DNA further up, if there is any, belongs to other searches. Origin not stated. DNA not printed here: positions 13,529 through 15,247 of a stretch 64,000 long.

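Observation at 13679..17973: Riboswitch-controlled thiamine salvage operon: TonB-dependent receptor, thiamine pyrophosphokinase and an SSS-family (ThiV-like) transporter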

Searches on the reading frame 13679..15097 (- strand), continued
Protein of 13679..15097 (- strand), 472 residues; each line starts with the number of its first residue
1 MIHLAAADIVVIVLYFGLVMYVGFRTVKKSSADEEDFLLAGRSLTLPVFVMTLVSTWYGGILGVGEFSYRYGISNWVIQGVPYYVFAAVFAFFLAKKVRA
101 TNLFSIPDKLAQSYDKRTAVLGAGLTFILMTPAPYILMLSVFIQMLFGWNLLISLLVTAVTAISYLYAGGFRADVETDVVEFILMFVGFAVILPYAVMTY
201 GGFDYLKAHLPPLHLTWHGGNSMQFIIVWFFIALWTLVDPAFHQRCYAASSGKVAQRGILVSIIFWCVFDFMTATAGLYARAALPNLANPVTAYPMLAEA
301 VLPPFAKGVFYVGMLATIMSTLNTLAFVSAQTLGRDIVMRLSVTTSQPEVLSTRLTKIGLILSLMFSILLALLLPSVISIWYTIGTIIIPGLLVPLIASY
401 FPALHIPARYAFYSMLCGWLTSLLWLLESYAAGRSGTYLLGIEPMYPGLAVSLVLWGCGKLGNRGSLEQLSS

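Call 57: find_encoding_contigs(protein=P0001, flank=10000, max_places=3)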
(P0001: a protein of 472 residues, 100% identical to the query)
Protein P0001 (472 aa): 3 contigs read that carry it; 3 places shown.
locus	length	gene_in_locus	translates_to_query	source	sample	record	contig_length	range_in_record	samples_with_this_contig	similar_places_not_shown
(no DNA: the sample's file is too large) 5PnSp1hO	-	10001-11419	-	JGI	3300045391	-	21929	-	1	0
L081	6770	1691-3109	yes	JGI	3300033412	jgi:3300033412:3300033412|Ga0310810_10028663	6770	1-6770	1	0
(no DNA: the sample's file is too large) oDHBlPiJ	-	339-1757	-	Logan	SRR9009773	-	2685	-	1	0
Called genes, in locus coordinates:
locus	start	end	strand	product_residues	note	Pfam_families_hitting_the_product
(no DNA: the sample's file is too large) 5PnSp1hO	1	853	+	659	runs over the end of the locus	PF03169:OPT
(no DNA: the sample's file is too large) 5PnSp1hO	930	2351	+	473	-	PF01546:Peptidase_M20, PF07687:M20_dimer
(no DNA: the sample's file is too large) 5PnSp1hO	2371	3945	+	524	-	-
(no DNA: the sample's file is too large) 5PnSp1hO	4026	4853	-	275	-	PF11276:DUF3078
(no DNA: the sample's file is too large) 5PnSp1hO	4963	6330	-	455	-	PF13505:OMP_b-brl (faint), PF18884:TSP3_bac, PF00691:OmpA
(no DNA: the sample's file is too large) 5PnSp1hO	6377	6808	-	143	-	PF01741:MscL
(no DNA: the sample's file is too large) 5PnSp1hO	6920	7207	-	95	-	-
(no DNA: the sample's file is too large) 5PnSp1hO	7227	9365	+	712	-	PF07715:Plug, PF00593:TonB_dep_Rec_b-barrel, PF14905:OMP_b-brl_3 (faint)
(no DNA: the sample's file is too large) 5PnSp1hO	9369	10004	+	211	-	PF04263:TPK_catalytic, PF04265:TPK_B1_binding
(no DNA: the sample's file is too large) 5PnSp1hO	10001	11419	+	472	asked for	PF00474:SSF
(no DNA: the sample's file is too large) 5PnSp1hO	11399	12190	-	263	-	PF02567:PhzC-PhzF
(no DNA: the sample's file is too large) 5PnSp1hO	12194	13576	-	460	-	-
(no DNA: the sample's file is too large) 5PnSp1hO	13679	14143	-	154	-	-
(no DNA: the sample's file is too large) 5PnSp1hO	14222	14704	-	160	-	PF08327:AHSA1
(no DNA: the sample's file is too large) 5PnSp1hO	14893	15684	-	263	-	-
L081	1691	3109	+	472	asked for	PF00474:SSF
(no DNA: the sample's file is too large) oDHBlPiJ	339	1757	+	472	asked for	PF00474:SSF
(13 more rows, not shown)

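Call 58: search_protein_representatives(protein=window:13679-15097:-)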
Query: 472 residues. Proteins with E-value up to 0.001 (for the whole library): 4008; up to 1e-10: 1492; up to 1e-30: 316. The best 150 are listed.
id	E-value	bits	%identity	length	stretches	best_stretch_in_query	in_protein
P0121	4.8e-187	639.2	61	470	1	1-467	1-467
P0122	2.5e-127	442.4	48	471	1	4-458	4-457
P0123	7.9e-127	440.7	47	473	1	4-456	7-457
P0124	1.5e-124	433.1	58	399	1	1-312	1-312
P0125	1.9e-123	429.6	49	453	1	8-461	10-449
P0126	1.1e-122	427.0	47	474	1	6-461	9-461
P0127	1.3e-122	426.7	47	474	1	2-463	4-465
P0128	1.5e-122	426.6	50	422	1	46-461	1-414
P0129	3.8e-120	418.6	45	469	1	6-461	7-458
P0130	5.9e-120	418.0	44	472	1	1-455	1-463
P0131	2.4e-118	412.7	45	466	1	9-462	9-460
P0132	9.3e-117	407.5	47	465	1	8-461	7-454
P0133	5.6e-116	404.9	45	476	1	1-456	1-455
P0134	1.5e-115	403.5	46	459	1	5-451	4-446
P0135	5.4e-115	401.7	44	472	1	2-460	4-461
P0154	2.5e-105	369.8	48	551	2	12-337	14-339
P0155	9.0e-105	368.0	42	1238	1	11-461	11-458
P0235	1.6e-62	228.6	38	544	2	103-462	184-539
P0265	2.0e-56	208.6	35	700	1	12-415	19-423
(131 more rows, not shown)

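Call 60: search_protein_families(library=pfam, proteins=[P0155, P0265, P0154, P0235, L063:5429-6124:+], max_evalue=0.00001)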
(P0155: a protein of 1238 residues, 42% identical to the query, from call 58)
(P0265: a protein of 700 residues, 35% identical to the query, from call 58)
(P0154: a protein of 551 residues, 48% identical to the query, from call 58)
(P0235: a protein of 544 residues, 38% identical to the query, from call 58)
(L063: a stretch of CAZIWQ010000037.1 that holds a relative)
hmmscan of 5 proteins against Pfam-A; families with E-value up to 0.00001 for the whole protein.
P0155 (1238 aa): 3 families
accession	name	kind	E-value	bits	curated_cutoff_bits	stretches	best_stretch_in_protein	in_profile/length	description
PF00593.30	TonB_dep_Rec_b-barrel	-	7.5e-30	105.6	27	1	755-1199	38-436/436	TonB dependent receptor-like, beta-barrel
PF00474.23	SSF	-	1.1e-28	100.6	22.8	1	36-348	1-338/406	Sodium:solute symporter family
PF07715.20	Plug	-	1.6e-17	64.3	23.9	1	514-621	4-106/107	TonB-dependent Receptor Plug Domain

P0265 (700 aa): 2 families
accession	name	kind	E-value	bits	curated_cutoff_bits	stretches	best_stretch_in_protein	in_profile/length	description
PF00474.23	SSF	-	1.8e-27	96.7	22.8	1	77-350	36-324/406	Sodium:solute symporter family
PF09335.16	VTT_dom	-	1e-10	42.6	33.9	1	529-647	1-122/123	VTT domain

P0154 (551 aa): 1 family
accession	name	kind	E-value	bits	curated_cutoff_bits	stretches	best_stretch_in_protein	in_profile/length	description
PF00474.23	SSF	-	3.8e-24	85.7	22.8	1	39-347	1-332/406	Sodium:solute symporter family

P0235 (544 aa): 1 family
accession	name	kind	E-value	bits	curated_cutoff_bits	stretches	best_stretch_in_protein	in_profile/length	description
PF00474.23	SSF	-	4.3e-22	79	22.8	2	322-485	219-397/406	Sodium:solute symporter family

L063:5429-6124:+ (231 aa): 2 families
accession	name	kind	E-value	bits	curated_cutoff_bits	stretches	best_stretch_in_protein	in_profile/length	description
PF07596.16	SBP_bac_10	-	5.4e-10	40.2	23.3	1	32-99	2-66/268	Protein of unknown function (DUF1559)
PF07963.17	N_methyl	-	1.5e-09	37.4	21.2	1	1-27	1-27/27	Prokaryotic N-terminal methylation motif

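Call 64: predict_structure(alignment_id=A1)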
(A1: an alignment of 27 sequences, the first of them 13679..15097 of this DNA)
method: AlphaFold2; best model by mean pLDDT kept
length: 472 residues; sequences in the alignment: 27
mean_pLDDT: 81.6   pTM: 0.83
mean pLDDT of the five models: 81.6, 80.3, 79.6, 78.4, 78.3
residues with pLDDT >= 90: 158; 70-90: 228; 50-70: 53; < 50: 33
segments of 3 or more residues with pLDDT < 50: 39-50, 52-59, 214-220, 469-472
pLDDT, mean of each block of 10 residues (from residue 1): 88 87 73 51 44 48 72 63 82 87 88 95 93 90 90 90 76 73 87 95 89 50 71 74 79 86 82 88 87 91 94 88 83 88 65 83 92 86 90 92 94 98 91 75 91 97 65 46
secondary structure, 60 per line:
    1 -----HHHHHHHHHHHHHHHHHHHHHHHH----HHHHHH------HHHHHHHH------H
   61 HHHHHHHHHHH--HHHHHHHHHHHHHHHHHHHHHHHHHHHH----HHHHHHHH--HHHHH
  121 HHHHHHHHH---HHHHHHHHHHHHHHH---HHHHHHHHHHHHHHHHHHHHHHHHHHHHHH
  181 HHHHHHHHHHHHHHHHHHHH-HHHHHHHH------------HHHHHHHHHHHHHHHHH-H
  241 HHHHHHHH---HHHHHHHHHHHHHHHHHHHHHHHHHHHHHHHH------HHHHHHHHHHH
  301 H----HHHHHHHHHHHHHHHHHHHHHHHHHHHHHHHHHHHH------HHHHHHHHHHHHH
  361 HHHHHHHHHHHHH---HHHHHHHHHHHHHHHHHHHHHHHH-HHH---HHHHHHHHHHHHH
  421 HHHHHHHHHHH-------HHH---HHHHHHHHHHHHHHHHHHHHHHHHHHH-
elements in order: H6-29 H34-39 H46-53 H60-71 H74-101 H106-113 H116-129 H133-147 H151-200 H202-209 H222-238 H240-248 H252-283 H290-301 H306-341 H348-373 H377-400 H408-431 H445-471

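Call 67: fold_search(model_id=the predicted structure, library=pdb)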
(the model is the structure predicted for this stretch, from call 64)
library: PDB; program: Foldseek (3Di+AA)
matches with E <= 10: 516; with E <= 0.001: 100
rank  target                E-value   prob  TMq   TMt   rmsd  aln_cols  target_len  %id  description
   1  8hb0_A                3.4e-13  1.00  0.79  0.65   4.3       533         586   20  Structure of human SGLT2-MAP17 complex with TA1887 (released 2023-11-01)
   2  8hez_A                3.5e-13  1.00  0.81  0.67   4.1       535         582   20  Structure of human SGLT2-MAP17 complex with Dapagliflozin (released 2023-11-15)
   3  8j74_A                4.4e-13  1.00  0.80  0.74   4.8       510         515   17  Human high-affinity choline transporter CHT1 in the HC-3-bound outward-facing open conformation, dimeric state (released 2024-04-03)
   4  8hg7_A                4.8e-13  1.00  0.79  0.64   4.5       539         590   18  Structure of human SGLT2-MAP17 complex with Sotagliflozin (released 2023-11-15)
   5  8hin_A                4.9e-12  1.00  0.76  0.62   5.0       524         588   20  Structure of human SGLT2-MAP17 complex with Phlorizin (released 2023-11-22)
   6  8zqp_A                4.9e-12  1.00  0.74  0.75   5.4       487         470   19  Human high-affinity choline transporter CHT1 bound to ML352 under NaCl condition, with sodium ion coordinated. (released 2024-12-04)
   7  9bfj                  5.8e-12  1.00  0.75  0.72   5.7       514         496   17  Cryo-EM structure of human CHT1 in the choline bound state (released 2024-11-06)
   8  7vsi_A                7.5e-12  1.00  0.79  0.65   4.2       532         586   19  Structure of human SGLT2-MAP17 complex bound with empagliflozin (released 2021-12-15)
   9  9bim                  7.5e-12  1.00  0.79  0.73   5.1       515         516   19  Cryo-EM structure of human CHT1 in the HC-3 bound outward-facing state (released 2024-11-06)
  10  7wmv_A                1.2e-11  1.00  0.78  0.62   4.4       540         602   20  Structure of human SGLT1-MAP17 complex bound with LX2761 (released 2022-11-16)
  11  9zfl                  1.2e-11  1.00  0.76  0.71   5.2       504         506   18  Structure of an Engineered Sodium/Iodide Symporter (PF-NIS) (released 2025-12-24)
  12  9bfi                  1.4e-11  1.00  0.75  0.73   5.0       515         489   17  Cryo-EM structure of human CHT1 in the apo inward-open state (released 2024-11-06)
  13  9bfk                  1.7e-11  1.00  0.76  0.73   5.1       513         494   17  Cryo-EM structure of human CHT1 in the ML352 bound state (released 2024-11-06)
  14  8zqq_A                3.2e-11  1.00  0.71  0.68   6.6       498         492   16  Human high-affinity choline transporter CHT1 bound to choline under NaCl condition, with sodium and chloride ions coor (released 2024-12-04)
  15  9kkq_A                3.6e-11  1.00  0.76  0.63   5.0       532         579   19  Structure of hSGLT2-MAP17 complex in the substrate-bound occluded conformation (released 2025-09-03)
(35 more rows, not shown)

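Call 77: search_protein_families(library=pfam, proteins=[L072:5622-6239:+, L072:8537-10774:+, L012:595-1287:+, L065:4971-5888:+, L065:6031-6987:+, L065:8283-11165:+, L078:6168-6917:+, L078:8349-10940:+], max_evalue=0.0001)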
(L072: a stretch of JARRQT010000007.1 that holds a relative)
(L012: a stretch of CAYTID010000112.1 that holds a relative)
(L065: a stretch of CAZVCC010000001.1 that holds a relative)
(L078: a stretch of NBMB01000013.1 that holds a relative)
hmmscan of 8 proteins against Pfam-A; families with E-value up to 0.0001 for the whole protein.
L072:5622-6239:+ (205 aa): 0 families

L072:8537-10774:+ (745 aa): 2 families
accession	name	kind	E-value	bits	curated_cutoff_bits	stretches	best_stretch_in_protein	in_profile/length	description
PF01578.25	Cytochrom_C_asm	-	8.7e-35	120.7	29.9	1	99-299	1-206/212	Cytochrome C assembly protein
PF16327.10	CcmF_C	-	1.1e-27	97.5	28.7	1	321-583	2-282/323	Cytochrome c-type biogenesis protein CcmF C-terminal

L012:595-1287:+ (230 aa): 7 families
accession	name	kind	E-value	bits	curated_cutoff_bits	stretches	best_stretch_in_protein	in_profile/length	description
PF07719.23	TPR_2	-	5.1e-10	39.1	27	0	111-135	3-27/34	Tetratricopeptide repeat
PF13174.12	TPR_6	-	5.1e-09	36.6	26.3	0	111-135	2-26/33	Tetratricopeptide repeat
PF13424.12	TPR_12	-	5.7e-08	33.3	30.1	0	115-172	9-73/77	Tetratricopeptide repeat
PF13428.12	TPR_14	-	1e-07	32.3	23.5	0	112-134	4-26/44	Tetratricopeptide repeat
PF14559.12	TPR_19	-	8.9e-07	29.6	25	0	111-139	27-55/68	Tetratricopeptide repeat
PF00515.34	TPR_1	-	4.4e-06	26.7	27.8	0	111-135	3-27/34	Tetratricopeptide repeat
PF25063.1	ARM_TT21_C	-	7e-05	23.2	35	0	105-215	89-198/209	Tetratricopeptide repeat protein 21 C-terminal ARM domain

L065:4971-5888:+ (305 aa): 2 families
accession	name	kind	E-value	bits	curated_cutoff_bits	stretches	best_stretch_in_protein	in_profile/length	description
PF03330.24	DPBB_1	-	1.3e-21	77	28.8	1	39-125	2-82/83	Lytic transglycolase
PF05036.18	SPOR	-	4.7e-05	24.1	21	0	228-292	3-65/76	SPOR domain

L065:6031-6987:+ (318 aa): 1 family
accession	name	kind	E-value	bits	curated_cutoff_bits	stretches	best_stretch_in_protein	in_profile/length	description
PF02073.20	Peptidase_M29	-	4e-09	36.2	27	1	141-283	204-350/406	Thermophilic metalloprotease (M29)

L065:8283-11165:+ (960 aa): 2 families
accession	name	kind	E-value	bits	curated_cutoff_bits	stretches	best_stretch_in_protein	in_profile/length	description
PF01734.28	Patatin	-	1.8e-31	110.2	27.7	1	91-284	1-190/191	Patatin-like phospholipase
PF01103.29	Omp85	-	2.8e-17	63.7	24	1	652-958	1-323/325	Omp85 superfamily domain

L078:6168-6917:+ (249 aa): 1 family
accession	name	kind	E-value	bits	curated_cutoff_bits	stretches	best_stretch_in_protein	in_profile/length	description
PF01553.26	Acyltransferase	-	2.4e-27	95.7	23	1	61-187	2-132/132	Acyltransferase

L078:8349-10940:+ (863 aa): 6 families
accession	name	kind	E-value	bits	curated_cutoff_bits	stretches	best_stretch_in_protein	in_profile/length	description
PF02738.23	MoCoBD_1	-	6.5e-72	242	27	1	311-551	7-244/244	Molybdopterin cofactor-binding domain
PF20256.3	MoCoBD_2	-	7.6e-40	137.6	27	1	587-805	27-283/283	Molybdopterin cofactor-binding domain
PF01799.25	Fer2_2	-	1.3e-24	86.5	30.3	1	72-143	1-74/75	[2Fe-2S] binding domain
PF01315.27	Ald_Xan_dh_C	-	1e-23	84.2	31.3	1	184-291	2-110/110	Aldehyde oxidase and xanthine dehydrogenase, a/b hammerhead domain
PF00111.32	Fer2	-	2.4e-06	27.8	21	1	3-61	1-75/77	2Fe-2S iron-sulfur cluster binding domain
PF13085.11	Fer2_3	-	1.5e-05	25.4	27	1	14-76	28-89/107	2Fe-2S iron-sulfur cluster binding domain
